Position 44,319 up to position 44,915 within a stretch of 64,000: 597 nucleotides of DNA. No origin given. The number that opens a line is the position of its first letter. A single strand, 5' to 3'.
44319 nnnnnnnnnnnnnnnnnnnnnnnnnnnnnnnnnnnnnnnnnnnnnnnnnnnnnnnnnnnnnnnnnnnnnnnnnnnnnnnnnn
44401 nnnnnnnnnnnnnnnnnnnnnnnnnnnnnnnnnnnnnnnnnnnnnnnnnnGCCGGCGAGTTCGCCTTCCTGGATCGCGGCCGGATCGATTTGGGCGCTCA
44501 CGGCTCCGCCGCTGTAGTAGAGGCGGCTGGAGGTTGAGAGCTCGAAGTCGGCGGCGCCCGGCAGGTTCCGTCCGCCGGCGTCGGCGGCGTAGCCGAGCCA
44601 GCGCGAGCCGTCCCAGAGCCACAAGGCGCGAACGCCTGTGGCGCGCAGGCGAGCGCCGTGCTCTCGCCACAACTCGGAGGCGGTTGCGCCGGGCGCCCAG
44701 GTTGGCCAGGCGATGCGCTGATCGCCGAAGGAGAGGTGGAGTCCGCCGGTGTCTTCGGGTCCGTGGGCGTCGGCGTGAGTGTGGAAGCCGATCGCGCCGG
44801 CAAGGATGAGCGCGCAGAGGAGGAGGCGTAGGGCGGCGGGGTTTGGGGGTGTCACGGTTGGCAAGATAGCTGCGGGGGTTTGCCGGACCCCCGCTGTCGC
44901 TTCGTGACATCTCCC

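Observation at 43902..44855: Third UxxC DsbA-like paralog on the opposite strand with the same SECIS-like hairpin and an extra N-terminal domain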

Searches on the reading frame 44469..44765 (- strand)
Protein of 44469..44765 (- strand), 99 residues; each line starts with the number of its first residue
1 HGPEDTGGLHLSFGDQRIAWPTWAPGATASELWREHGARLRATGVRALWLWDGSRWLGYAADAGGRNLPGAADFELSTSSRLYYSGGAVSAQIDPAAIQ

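Call 49: search_protein_representatives(protein=window:44469-44765:-)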
Query: 99 residues. Proteins with E-value up to 0.001 (for the whole library): 9; up to 1e-10: 4; up to 1e-30: 1. The best 9 are listed.
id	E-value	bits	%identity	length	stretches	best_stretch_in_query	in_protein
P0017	1.0e-33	131.8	65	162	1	1-99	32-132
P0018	6.3e-23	97.0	67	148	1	24-99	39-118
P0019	7.0e-20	87.2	30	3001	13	17-58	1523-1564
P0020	2.4e-17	79.1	43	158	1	7-97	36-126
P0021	1.5e-04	37.9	57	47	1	43-78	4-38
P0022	4.1e-04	36.5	48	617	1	26-83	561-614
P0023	6.0e-04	36.0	47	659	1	26-84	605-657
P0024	9.2e-04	35.4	51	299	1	22-79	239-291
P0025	9.9e-04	35.3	42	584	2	8-86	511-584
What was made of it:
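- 44469..44765 (-): N-terminal module (aa 31-129) of unknown function; conserved core ......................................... An exhaustive phmmer search found 9 representatives at E <= 1e-3 (call 49).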

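Call 52: find_encoding_contigs(protein=P0017, flank=10000, max_places=4)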
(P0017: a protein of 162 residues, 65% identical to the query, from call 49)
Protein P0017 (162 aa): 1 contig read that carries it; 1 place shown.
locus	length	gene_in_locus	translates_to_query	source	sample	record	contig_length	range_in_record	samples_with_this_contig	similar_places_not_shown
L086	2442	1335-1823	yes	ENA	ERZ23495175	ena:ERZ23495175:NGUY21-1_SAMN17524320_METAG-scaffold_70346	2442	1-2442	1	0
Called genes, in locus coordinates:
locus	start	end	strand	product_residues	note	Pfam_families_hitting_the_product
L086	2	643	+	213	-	?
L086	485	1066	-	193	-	-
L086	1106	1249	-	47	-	-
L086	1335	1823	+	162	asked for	-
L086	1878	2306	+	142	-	-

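Call 53: search_protein_families(library=pfam, proteins=[P0017, P0020, P0022, P0023, P0024, P0025, P0019], max_evalue=0.01)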
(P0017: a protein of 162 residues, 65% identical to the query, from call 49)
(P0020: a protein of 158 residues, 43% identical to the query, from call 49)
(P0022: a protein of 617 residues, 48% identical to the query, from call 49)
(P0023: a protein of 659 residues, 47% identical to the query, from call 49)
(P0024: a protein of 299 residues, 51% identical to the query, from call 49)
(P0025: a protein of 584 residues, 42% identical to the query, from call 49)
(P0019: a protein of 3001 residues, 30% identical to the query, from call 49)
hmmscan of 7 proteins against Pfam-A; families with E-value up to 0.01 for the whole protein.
P0017 (162 aa): 0 families

P0020 (158 aa): 0 families

P0022 (617 aa): 0 families

P0023 (659 aa): 0 families

P0024 (299 aa): 1 family
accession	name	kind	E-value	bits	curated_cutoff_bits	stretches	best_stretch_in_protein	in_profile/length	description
PF07510.16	GmrSD_C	-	3.9e-06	27.2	23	1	105-195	44-133/138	GmrSD restriction endonucleases, C-terminal domain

P0025 (584 aa): 2 families
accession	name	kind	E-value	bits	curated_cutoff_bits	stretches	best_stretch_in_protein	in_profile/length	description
PF05935.17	Arylsulfotrans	-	2.8e-34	119.2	24.2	1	156-472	16-356/374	Arylsulfotransferase (ASST)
PF14269.12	Arylsulfotran_2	-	4.1e-13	49.8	27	1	234-451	58-280/301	Arylsulfotransferase (ASST)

P0019 (3001 aa): 10 families
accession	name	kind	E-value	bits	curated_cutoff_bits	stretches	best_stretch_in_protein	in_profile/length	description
PF18560.7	Lectin_like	-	3.1e-47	161.1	27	1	466-621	1-156/156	Lectin like domain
PF12863.12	DUF3821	-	2e-43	149.2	23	1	1183-1379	1-203/204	Domain of unknown function (DUF3821)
PF18911.6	PKD_4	-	1.3e-34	118.5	27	3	630-709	11-85/85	PKD domain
PF00112.29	Peptidase_C1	-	4e-26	92.9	20.7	1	228-444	4-205/220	Papain family cysteine protease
PF01833.30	TIG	-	7.3e-24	84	20.9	1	2815-2903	1-83/84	IPT/TIG domain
PF00801.26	PKD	-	3.4e-19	69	23.5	3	1094-1162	3-75/80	PKD domain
PF21177.3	LIF-R_Ig-like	-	4.8e-08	33.7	27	0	1544-1567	51-74/77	Leukemia inhibitory factor receptor, Ig-like domain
PF00380.25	Ribosomal_S9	-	1.9e-07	32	22.5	0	1767-1803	38-75/121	Ribosomal protein S9/S16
PF01835.25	MG2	-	1e-05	26.2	32.8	0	1437-1495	35-94/96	MG2 domain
PF11141.13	DUF2914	-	0.0038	17.4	23.6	0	1473-1497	39-62/62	Protein of unknown function (DUF2914)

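Call 56: find_encoding_contigs(protein=P0018, flank=10000, max_places=3)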
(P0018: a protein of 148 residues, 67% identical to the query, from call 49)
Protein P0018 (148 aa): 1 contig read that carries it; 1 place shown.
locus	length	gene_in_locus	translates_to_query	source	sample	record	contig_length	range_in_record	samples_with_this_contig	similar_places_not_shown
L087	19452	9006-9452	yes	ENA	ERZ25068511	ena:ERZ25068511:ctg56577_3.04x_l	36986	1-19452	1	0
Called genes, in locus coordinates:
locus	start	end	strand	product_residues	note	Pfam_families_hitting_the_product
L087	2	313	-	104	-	?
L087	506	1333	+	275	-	PF07885:Ion_trans_2, PF02254:TrkA_N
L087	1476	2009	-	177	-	-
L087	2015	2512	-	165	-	PF00903:Glyoxalase, PF13468:Glyoxalase_3, PF13669:Glyoxalase_4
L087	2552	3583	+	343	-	PF00781:DAGK_cat, PF19279:YegS_C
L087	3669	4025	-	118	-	-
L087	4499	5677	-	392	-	PF02463:SMC_N, PF13175:AAA_15 (weak), PF13476:AAA_23, PF13304:AAA_21 (faint)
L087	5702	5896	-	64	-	-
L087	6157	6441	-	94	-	-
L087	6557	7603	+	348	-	-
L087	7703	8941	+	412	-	-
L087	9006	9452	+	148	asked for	-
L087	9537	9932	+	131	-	-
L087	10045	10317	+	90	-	-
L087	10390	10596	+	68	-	-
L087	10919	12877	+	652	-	-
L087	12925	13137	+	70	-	-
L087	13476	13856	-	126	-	PF13462:Thioredoxin_4, PF01323:DSBA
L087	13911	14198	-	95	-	-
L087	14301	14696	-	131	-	PF13462:Thioredoxin_4, PF01323:DSBA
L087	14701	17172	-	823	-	PF05960:DUF885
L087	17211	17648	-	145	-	-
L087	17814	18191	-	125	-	-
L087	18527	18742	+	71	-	-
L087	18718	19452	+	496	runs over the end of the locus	PF04466:Terminase_3 (weak)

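Call 57: find_encoding_contigs(protein=P0020, flank=10000, max_places=3)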
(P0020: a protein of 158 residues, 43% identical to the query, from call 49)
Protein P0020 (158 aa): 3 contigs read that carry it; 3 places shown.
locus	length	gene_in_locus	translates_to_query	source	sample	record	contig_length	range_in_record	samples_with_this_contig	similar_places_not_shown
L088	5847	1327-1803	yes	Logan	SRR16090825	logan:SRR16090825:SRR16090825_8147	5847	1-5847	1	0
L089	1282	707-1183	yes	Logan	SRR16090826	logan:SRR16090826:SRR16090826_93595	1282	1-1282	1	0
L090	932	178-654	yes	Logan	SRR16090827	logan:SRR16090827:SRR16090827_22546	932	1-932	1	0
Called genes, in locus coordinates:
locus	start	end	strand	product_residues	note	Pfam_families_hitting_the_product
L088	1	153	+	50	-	?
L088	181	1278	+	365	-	-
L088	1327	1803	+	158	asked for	-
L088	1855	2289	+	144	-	PF13462:Thioredoxin_4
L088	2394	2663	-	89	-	-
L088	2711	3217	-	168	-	-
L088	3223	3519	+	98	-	-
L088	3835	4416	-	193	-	-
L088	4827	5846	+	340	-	?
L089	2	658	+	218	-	?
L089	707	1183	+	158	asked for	-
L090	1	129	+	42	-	?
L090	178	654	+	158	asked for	-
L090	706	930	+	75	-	?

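Call 65: search_solved_structures(query=A5, max_evalue=10)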
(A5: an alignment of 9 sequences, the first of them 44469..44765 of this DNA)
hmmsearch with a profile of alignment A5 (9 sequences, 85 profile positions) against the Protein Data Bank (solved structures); distinct sequences matched with E-value up to 10: 23.
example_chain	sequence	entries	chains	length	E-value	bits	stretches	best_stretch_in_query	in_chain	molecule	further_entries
3ocu_A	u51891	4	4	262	0.057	16.6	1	44-70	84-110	Lipoprotein E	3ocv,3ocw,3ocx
3sf0_A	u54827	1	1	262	0.069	16.3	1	46-70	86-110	Lipoprotein E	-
3ocy_A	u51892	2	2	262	0.071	16.3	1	46-70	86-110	Lipoprotein E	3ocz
3et4_A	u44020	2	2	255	0.095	15.9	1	46-70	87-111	Outer membrane protein P4, NADP phosphatase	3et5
6yxu_H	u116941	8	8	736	0.8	12.9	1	14-52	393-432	RNA polymerase-associated transcription factor HelD | Helicase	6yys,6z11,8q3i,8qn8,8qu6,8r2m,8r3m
7p2h_A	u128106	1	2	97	1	12.5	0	38-62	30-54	Fucose-binding lectin protein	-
9frn_A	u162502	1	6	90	1.6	11.9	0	38-63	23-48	Fucose-binding lectin protein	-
6zum_A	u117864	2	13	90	1.8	11.8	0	37-62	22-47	Fucose-binding lectin protein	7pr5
3zi8_A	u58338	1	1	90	2.2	11.5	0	37-62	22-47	PUTATIVE FUCOSE-BINDING LECTIN PROTEIN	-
6sth_A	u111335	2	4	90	2.3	11.4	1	39-63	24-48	Fucose-binding lectin protein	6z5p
2bs5_A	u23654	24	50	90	2.4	11.3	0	43-56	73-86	FUCOSE-BINDING LECTIN PROTEIN | LECTIN | PUTATIVE FUCOSE-BINDING LECTIN PROTEIN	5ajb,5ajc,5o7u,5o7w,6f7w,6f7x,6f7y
6y0x_A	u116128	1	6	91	2.5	11.3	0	43-56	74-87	Fucose-binding lectin protein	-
8c9y_A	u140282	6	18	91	2.5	11.3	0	43-56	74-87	Putative fucose-binding lectin protein | Fucose-binding lectin protein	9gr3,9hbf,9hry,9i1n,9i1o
9hbg_A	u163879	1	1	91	2.5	11.3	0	43-56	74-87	Fucose-binding lectin protein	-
2bt9_A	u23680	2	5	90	2.5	11.3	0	38-62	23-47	LECTIN | Fucose-binding lectin protein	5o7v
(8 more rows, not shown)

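Call 73: predict_structure(alignment_id=A5)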
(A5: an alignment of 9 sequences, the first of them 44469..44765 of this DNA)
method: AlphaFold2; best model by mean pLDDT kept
length: 99 residues; sequences in the alignment: 9
mean_pLDDT: 79.5   pTM: 0.70
mean pLDDT of the five models: 79.5, 79.3, 78.3, 78.0, 77.4
residues with pLDDT >= 90: 26; 70-90: 52; 50-70: 12; < 50: 9
segments of 3 or more residues with pLDDT < 50: 1-6
pLDDT, mean of each block of 10 residues (from residue 1): 55 81 89 90 88 91 85 87 72 53
secondary structure, 60 per line:
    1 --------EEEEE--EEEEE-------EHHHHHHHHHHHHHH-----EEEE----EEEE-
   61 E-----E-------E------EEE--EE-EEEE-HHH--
elements in order: E9-13 E16-20 H29-42 E48-51 E56-59 E82-84 E90-93
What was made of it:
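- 44469..44765 (-): The AlphaFold2 model has pLDDT 79.5 and pTM 0.70 (call 73).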

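Call 76: fold_search(model_id=the predicted structure, library=pdb)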
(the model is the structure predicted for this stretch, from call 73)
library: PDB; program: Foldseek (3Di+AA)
matches with E <= 10: 335; with E <= 0.001: 0
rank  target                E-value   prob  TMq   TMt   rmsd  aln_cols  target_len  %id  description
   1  5yyz_A                1.9e-01  0.38  0.35  0.34  10.2       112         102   13  Crystal structure of the MEK1 FHA domain in complex with the HOP1 pThr318 peptide. (released 2018-10-17)
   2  5yyx                  2.9e-01  0.20  0.33  0.28  10.7       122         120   13  Crystal Structure of the MEK1 FHA domain (released 2018-10-10)
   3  4jon_A                5.2e-01  0.21  0.33  0.28   9.9       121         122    8  Crystal structure of a centrosomal protein 170kDa, transcript variant beta (CEP170) from Homo sapiens at 2.15 A resolu (released 2013-04-17)
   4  3po8                  5.5e-01  0.25  0.36  0.36  10.2       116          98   11  Structural and functional analysis of phosphothreonine-dependent FHA domain interactions (released 2011-01-26)
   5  3poa_A                6.1e-01  0.33  0.38  0.38   8.5       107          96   13  Structural and functional analysis of phosphothreonine-dependent FHA domain interactions (released 2011-01-26)
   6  5e50_A                6.1e-01  0.25  0.35  0.32   9.5       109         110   16  APLF/XRCC4 complex (released 2015-11-18)
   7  6hc1_B                6.5e-01  0.14  0.29  0.28   9.6       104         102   13  Bdellovibrio bacteriovorus DgcB FHA in complex with phosphorylated N-terminal peptide (released 2019-08-28)
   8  1uht_MODEL_1_A        7.3e-01  0.14  0.31  0.28   8.7       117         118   14  Solution Structure of The FHA Domain of Arabidopsis thaliana Hypothetical Protein (released 2004-01-10)
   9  2lc1_MODEL_1_A        9.2e-01  0.12  0.31  0.31   9.7       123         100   11  Rv0020c_FHA Structure (released 2011-11-02)
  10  2brf                  9.7e-01  0.15  0.34  0.33  10.7       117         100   14  Crystal Structure of the FHA Domain of Human Polynucleotide Kinase 3' Phosphatase (released 2005-05-09)
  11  4jon_E                1.0e+00  0.15  0.33  0.28   9.9       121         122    8  Crystal structure of a centrosomal protein 170kDa, transcript variant beta (CEP170) from Homo sapiens at 2.15 A resolu (released 2013-04-17)
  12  4jon_C                1.0e+00  0.12  0.31  0.27   9.9       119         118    8  Crystal structure of a centrosomal protein 170kDa, transcript variant beta (CEP170) from Homo sapiens at 2.15 A resolu (released 2013-04-17)
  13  2g1l                  1.0e+00  0.08  0.20  0.20   9.7        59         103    8  Crystal structure of the FHA domain of human kinesin family member C (released 2006-02-28)
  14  5z57_X                1.1e+00  0.16  0.38  0.26  10.2       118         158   12  Cryo-EM structure of the human activated spliceosome (late Bact) at 6.5 angstrom (released 2018-09-19)
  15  6hc0_C                1.2e+00  0.23  0.25  0.24   9.1        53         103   13  Bdellovibrio bacteriovorus DgcB FHA domain, tail complex (released 2019-08-28)
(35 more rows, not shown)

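Call 80: search_protein_families(library=ncbifam, proteins=[window:44469-44765:-, P0017, P0020, P0022, P0023, P0024, P0025], max_evalue=0.1)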
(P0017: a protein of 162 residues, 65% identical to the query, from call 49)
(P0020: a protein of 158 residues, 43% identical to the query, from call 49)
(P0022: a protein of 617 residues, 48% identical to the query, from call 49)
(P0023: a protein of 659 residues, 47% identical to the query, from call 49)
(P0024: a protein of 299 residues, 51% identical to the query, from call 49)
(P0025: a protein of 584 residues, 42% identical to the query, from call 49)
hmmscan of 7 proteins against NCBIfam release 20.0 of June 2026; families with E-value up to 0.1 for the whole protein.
window:44469-44765:- (99 aa): 0 families

P0017 (162 aa): 1 family
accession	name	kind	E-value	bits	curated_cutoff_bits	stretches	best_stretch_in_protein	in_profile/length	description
NF041057.1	Rcas_1661_fam_Se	equivalog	0.0001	22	190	1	143-162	81-100/247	Rcas_1661 family thioredoxin-like (seleno)lipoprotein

P0020 (158 aa): 1 family
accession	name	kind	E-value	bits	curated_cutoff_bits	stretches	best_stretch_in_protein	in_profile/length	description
NF007557.0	PRK10178.1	equivalog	0.085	12.5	176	0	36-68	54-86/188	D-alanyl-D-alanine dipeptidase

P0022 (617 aa): 0 families

P0023 (659 aa): 0 families

P0024 (299 aa): 0 families

P0025 (584 aa): 0 families

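Call 81: find_homologous_proteins(query=A5, max_evalue=0.001)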
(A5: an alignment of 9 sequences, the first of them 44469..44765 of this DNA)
Query A5 (9 sequences) (99 aa, profile of the alignment): 8 proteins with E <= 0.001 among 2847 candidates.
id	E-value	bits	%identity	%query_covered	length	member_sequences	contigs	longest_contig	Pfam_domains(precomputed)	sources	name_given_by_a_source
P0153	7.6e-31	124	100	100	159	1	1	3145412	-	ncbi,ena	-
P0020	1.2e-28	117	42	93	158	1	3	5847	-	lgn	-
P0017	3.7e-27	112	63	100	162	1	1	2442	-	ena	-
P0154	1.5e-26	110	67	100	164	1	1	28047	-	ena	-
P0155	2.5e-26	109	66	100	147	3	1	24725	-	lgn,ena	-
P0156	1.4e-24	104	64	100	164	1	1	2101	-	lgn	-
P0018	5.3e-22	95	65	76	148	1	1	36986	-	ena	-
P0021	3.5e-13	67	48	42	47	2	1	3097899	-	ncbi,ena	-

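Call 82: find_encoding_contigs(protein=P0154, flank=10000, max_places=2)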
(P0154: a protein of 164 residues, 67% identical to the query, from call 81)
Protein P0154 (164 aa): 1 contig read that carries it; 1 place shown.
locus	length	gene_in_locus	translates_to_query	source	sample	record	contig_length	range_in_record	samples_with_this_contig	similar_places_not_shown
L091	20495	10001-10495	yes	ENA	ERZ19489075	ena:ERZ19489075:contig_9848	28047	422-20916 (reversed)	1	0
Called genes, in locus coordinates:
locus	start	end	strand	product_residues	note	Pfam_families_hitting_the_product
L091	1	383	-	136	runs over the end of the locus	PF00571:CBS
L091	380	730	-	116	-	PF00543:P-II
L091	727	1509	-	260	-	PF07556:DUF1538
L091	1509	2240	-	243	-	PF07556:DUF1538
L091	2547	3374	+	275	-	PF07885:Ion_trans_2, PF02254:TrkA_N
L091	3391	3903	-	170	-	-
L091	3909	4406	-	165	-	PF00903:Glyoxalase, PF13468:Glyoxalase_3, PF13669:Glyoxalase_4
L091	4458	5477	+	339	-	PF00781:DAGK_cat, PF19279:YegS_C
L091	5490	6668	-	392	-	PF02463:SMC_N, PF13175:AAA_15 (weak), PF13476:AAA_23 (weak), PF13304:AAA_21 (faint)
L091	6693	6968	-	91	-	-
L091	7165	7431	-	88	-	-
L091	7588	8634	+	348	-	-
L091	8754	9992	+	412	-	-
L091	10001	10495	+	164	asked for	-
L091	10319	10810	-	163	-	-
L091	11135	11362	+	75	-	-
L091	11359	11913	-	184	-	-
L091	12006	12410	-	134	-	-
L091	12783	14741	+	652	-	-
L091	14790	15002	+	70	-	-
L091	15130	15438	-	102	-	PF01323:DSBA, PF13462:Thioredoxin_4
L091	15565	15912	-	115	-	-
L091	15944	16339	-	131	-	PF13462:Thioredoxin_4, PF01323:DSBA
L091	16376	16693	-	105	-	-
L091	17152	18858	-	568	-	PF05960:DUF885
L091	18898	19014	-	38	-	-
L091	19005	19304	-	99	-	-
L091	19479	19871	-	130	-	-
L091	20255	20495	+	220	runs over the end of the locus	?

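Call 83: find_encoding_contigs(protein=P0155, flank=10000, max_places=2)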
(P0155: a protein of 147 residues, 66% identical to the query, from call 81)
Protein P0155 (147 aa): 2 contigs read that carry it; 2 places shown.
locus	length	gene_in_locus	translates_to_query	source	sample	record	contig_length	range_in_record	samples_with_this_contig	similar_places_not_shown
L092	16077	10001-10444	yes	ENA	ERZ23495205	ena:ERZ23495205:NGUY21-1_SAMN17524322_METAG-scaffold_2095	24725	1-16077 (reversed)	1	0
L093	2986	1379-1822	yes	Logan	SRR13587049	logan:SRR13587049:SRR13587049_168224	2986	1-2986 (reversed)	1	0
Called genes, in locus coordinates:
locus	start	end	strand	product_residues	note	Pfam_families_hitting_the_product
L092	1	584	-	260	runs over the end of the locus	PF07556:DUF1538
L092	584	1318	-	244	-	PF07556:DUF1538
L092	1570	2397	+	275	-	PF07885:Ion_trans_2, PF02254:TrkA_N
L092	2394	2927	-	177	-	-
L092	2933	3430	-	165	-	PF00903:Glyoxalase, PF13468:Glyoxalase_3, PF13669:Glyoxalase_4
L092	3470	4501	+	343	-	PF00781:DAGK_cat, PF19279:YegS_C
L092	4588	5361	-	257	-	PF05685:Uma2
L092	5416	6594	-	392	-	PF02463:SMC_N, PF13175:AAA_15 (weak), PF13476:AAA_23, PF13304:AAA_21 (faint)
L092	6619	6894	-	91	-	-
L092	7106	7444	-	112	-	PF07798:CCDC90-like (faint)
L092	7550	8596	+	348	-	-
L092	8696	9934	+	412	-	-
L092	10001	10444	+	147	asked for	-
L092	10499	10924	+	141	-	-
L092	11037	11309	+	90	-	-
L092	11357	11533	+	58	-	-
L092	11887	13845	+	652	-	-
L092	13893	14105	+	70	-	-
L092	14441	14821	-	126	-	PF13462:Thioredoxin_4, PF01323:DSBA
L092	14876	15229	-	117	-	-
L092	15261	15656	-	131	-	PF13462:Thioredoxin_4, PF01323:DSBA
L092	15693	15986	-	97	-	-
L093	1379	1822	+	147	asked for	-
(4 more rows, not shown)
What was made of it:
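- Public gene calls split every one of these genes at the TGA: P0153, P0017, P0018, P0020, P0154-P0156, and the gene tables of L087, L091 and L092 (calls 49, 56, 81-83).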
